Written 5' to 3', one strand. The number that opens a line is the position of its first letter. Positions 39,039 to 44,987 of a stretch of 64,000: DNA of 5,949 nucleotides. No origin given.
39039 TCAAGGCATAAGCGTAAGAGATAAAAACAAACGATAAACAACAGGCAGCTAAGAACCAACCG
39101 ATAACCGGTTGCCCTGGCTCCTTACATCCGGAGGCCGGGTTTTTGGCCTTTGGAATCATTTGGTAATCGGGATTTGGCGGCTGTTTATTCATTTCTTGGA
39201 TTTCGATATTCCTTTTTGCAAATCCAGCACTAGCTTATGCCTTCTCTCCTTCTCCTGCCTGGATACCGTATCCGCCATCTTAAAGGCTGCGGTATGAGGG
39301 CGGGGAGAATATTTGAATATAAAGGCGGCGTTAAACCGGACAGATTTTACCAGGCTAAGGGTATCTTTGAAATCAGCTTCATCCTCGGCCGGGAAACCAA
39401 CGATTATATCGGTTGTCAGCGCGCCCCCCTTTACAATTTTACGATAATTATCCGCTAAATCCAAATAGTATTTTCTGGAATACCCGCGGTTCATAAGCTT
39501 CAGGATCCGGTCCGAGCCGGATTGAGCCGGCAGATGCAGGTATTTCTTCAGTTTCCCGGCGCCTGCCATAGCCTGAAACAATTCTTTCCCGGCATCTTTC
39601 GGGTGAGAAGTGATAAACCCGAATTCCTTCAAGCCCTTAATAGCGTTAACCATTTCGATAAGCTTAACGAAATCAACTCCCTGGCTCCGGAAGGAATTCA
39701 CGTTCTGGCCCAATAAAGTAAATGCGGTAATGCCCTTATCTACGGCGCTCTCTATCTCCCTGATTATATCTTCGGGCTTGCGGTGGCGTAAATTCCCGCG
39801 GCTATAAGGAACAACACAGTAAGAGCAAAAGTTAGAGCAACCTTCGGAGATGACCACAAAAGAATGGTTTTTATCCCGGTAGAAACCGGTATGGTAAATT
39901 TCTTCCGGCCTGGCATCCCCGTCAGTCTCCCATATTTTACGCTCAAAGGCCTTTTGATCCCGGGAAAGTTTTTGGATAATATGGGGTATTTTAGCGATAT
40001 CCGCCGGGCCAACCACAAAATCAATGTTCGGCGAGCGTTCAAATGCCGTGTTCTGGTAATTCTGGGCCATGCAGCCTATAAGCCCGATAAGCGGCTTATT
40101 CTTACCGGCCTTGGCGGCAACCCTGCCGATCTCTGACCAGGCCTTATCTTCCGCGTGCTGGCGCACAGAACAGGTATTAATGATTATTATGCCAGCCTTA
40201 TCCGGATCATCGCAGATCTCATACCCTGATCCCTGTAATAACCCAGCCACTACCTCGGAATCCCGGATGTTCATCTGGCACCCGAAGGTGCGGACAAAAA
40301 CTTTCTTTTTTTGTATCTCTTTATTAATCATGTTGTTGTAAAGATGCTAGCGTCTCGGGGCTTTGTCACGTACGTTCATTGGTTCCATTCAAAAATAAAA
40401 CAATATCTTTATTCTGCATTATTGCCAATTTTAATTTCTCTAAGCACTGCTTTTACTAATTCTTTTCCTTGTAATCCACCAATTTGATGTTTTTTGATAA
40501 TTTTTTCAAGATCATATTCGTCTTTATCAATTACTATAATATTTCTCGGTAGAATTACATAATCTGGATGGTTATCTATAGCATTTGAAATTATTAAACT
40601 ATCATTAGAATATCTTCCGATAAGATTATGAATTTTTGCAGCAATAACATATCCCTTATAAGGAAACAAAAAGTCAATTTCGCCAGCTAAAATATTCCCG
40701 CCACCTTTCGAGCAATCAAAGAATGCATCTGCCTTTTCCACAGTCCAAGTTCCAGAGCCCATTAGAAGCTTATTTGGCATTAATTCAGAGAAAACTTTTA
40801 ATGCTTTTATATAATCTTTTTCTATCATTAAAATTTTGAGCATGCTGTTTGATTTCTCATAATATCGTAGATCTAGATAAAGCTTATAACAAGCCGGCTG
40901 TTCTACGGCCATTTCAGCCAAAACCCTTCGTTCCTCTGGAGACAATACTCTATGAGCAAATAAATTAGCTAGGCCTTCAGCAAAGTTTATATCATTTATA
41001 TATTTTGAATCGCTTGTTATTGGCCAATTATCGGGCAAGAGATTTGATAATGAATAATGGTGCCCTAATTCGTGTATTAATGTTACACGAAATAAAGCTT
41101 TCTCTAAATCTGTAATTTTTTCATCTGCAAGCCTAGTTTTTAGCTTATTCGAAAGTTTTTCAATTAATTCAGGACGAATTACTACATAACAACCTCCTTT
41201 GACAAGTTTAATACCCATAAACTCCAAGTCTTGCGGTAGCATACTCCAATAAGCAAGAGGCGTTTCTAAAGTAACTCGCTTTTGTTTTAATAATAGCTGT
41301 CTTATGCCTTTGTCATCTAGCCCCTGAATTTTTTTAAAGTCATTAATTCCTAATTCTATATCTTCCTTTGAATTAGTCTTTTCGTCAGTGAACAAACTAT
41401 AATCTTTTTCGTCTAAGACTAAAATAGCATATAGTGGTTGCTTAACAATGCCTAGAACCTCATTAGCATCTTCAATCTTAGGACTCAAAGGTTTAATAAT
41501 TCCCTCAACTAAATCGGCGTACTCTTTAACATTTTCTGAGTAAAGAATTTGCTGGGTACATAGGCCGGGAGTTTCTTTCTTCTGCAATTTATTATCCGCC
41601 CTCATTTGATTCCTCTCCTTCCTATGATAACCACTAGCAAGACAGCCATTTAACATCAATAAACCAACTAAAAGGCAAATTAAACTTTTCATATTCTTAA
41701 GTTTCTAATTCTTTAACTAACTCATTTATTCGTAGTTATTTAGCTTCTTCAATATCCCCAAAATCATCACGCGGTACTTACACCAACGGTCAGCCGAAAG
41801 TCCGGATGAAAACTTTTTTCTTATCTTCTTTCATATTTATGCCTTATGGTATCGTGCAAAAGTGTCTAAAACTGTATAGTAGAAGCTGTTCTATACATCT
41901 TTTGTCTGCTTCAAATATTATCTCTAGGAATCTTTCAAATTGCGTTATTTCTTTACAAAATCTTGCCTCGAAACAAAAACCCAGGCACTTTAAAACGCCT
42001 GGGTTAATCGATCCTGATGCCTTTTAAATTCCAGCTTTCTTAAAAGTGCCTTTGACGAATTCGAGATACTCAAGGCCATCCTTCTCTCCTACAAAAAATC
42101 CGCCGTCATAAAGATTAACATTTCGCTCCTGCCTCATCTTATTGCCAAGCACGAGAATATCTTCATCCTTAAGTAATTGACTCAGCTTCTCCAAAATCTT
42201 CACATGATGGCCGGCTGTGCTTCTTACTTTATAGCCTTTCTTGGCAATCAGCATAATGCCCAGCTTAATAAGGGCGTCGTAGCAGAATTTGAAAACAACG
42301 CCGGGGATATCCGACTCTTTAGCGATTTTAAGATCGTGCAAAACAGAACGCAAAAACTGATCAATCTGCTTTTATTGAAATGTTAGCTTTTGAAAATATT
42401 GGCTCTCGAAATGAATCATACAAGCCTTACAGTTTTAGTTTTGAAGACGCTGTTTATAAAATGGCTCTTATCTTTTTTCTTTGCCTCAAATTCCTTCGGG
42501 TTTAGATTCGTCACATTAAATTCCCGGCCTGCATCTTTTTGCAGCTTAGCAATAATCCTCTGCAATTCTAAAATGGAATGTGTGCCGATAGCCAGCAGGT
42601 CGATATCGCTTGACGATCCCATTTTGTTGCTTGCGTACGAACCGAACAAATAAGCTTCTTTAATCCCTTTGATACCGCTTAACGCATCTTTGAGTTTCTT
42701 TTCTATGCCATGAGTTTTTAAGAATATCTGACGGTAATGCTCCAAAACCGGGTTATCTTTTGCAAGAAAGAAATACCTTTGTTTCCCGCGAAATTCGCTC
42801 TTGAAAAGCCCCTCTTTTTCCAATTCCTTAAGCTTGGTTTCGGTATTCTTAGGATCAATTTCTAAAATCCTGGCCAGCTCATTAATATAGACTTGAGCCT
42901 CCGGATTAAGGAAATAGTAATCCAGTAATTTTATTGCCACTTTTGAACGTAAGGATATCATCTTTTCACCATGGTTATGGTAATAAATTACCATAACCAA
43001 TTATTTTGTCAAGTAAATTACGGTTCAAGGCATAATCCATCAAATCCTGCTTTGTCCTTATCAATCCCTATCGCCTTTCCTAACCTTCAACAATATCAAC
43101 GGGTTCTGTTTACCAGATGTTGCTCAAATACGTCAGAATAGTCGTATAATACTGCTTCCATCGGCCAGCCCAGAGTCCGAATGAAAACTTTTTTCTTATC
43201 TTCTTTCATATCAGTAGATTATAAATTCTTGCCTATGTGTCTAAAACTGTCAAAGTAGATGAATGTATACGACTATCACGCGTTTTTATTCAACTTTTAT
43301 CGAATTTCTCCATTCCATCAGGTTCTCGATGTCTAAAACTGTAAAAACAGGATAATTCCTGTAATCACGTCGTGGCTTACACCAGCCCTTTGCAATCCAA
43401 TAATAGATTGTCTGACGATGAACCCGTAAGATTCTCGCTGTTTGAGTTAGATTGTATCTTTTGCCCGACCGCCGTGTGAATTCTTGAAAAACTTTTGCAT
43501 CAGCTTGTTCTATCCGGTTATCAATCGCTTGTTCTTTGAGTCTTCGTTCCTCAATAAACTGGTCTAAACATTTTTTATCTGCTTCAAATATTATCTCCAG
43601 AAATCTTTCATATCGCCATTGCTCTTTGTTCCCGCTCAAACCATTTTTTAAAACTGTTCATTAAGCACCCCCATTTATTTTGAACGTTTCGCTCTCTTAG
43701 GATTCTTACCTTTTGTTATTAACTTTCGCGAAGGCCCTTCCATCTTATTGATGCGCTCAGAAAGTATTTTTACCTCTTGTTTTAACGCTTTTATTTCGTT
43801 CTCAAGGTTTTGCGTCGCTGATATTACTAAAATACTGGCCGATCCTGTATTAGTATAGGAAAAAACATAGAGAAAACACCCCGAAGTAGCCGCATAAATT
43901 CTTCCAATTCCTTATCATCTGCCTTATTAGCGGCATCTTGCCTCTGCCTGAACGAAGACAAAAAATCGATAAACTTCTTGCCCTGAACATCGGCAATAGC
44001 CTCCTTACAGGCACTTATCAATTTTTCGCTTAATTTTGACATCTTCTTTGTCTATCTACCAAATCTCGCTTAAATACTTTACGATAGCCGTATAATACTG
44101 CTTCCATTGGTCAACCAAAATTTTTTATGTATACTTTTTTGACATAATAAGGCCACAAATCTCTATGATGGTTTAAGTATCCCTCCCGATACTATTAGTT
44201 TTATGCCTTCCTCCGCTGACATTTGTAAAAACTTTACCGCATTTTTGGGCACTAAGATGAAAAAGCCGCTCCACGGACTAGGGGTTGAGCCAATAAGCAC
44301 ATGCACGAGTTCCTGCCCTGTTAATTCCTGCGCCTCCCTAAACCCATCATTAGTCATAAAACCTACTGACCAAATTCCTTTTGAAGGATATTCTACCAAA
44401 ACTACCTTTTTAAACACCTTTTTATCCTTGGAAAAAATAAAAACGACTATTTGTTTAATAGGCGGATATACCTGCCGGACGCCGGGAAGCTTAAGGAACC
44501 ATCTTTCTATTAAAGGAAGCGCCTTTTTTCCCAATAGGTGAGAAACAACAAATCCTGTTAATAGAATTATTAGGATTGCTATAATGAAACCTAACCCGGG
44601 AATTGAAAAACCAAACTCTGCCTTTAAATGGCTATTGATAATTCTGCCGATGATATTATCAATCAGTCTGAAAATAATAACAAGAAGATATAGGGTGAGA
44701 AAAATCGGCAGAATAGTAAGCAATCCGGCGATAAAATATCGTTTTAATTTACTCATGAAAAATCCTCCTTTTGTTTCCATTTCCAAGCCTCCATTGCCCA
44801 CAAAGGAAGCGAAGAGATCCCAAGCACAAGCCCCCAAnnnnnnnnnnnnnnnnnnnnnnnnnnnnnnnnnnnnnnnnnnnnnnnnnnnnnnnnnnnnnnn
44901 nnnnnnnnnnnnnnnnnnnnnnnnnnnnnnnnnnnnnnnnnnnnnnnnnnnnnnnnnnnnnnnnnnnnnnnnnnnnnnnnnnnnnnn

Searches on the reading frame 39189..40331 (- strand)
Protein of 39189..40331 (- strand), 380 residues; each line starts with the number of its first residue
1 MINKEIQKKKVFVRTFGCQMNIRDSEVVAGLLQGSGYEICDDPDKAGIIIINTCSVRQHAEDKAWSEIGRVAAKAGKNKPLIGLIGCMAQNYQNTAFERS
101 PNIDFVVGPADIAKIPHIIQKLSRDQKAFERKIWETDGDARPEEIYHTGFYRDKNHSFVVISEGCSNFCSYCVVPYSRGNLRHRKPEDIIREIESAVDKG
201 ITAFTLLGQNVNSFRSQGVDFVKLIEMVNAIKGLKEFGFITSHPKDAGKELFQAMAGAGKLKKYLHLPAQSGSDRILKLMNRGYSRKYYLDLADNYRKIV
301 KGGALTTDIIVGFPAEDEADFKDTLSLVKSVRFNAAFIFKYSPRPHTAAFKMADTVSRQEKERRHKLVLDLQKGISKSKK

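Call 69: search_protein_families(library=pfam, proteins=[window:39189-40331:-], max_evalue=0.001)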
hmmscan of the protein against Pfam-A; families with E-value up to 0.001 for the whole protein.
window:39189-40331:- (380 aa): 2 families
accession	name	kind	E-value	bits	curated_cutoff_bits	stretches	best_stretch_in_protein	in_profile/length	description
PF00919.26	UPF0004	-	1.2e-29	102.6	27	1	10-108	1-98/98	Uncharacterized protein family UPF0004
PF04055.27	Radical_SAM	-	2.9e-28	99.6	29.5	1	159-327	1-165/166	Radical SAM superfamily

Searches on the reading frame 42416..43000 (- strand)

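Call 69: search_protein_families(library=pfam, proteins=[window:42416-43000:-], max_evalue=0.001)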
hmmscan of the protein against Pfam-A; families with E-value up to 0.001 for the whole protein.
window:42416-43000:- (194 aa): 3 families
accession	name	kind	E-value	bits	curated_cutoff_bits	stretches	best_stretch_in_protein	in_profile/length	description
PF01909.29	NTP_transf_2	-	2.5e-10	41.1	21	1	101-178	2-87/93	Nucleotidyltransferase domain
PF18765.7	Polbeta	-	2.8e-10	40.7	26.9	1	101-170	1-72/93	Polymerase beta, Nucleotidyltransferase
PF20750.3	PAP_NTPase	-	0.00024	21.5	27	1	48-164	14-124/194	Poly(A) polymerase nucleotidyltransferase domain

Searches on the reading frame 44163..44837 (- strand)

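Call 69: search_protein_families(library=pfam, proteins=[window:44163-44837:-], max_evalue=0.001)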
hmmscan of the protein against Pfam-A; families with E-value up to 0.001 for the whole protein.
window:44163-44837:- (224 aa): 1 family
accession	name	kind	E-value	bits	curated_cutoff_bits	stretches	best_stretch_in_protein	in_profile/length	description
PF04367.18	DUF502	-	4.7e-28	97.6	23.8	1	85-190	1-107/107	Protein of unknown function (DUF502)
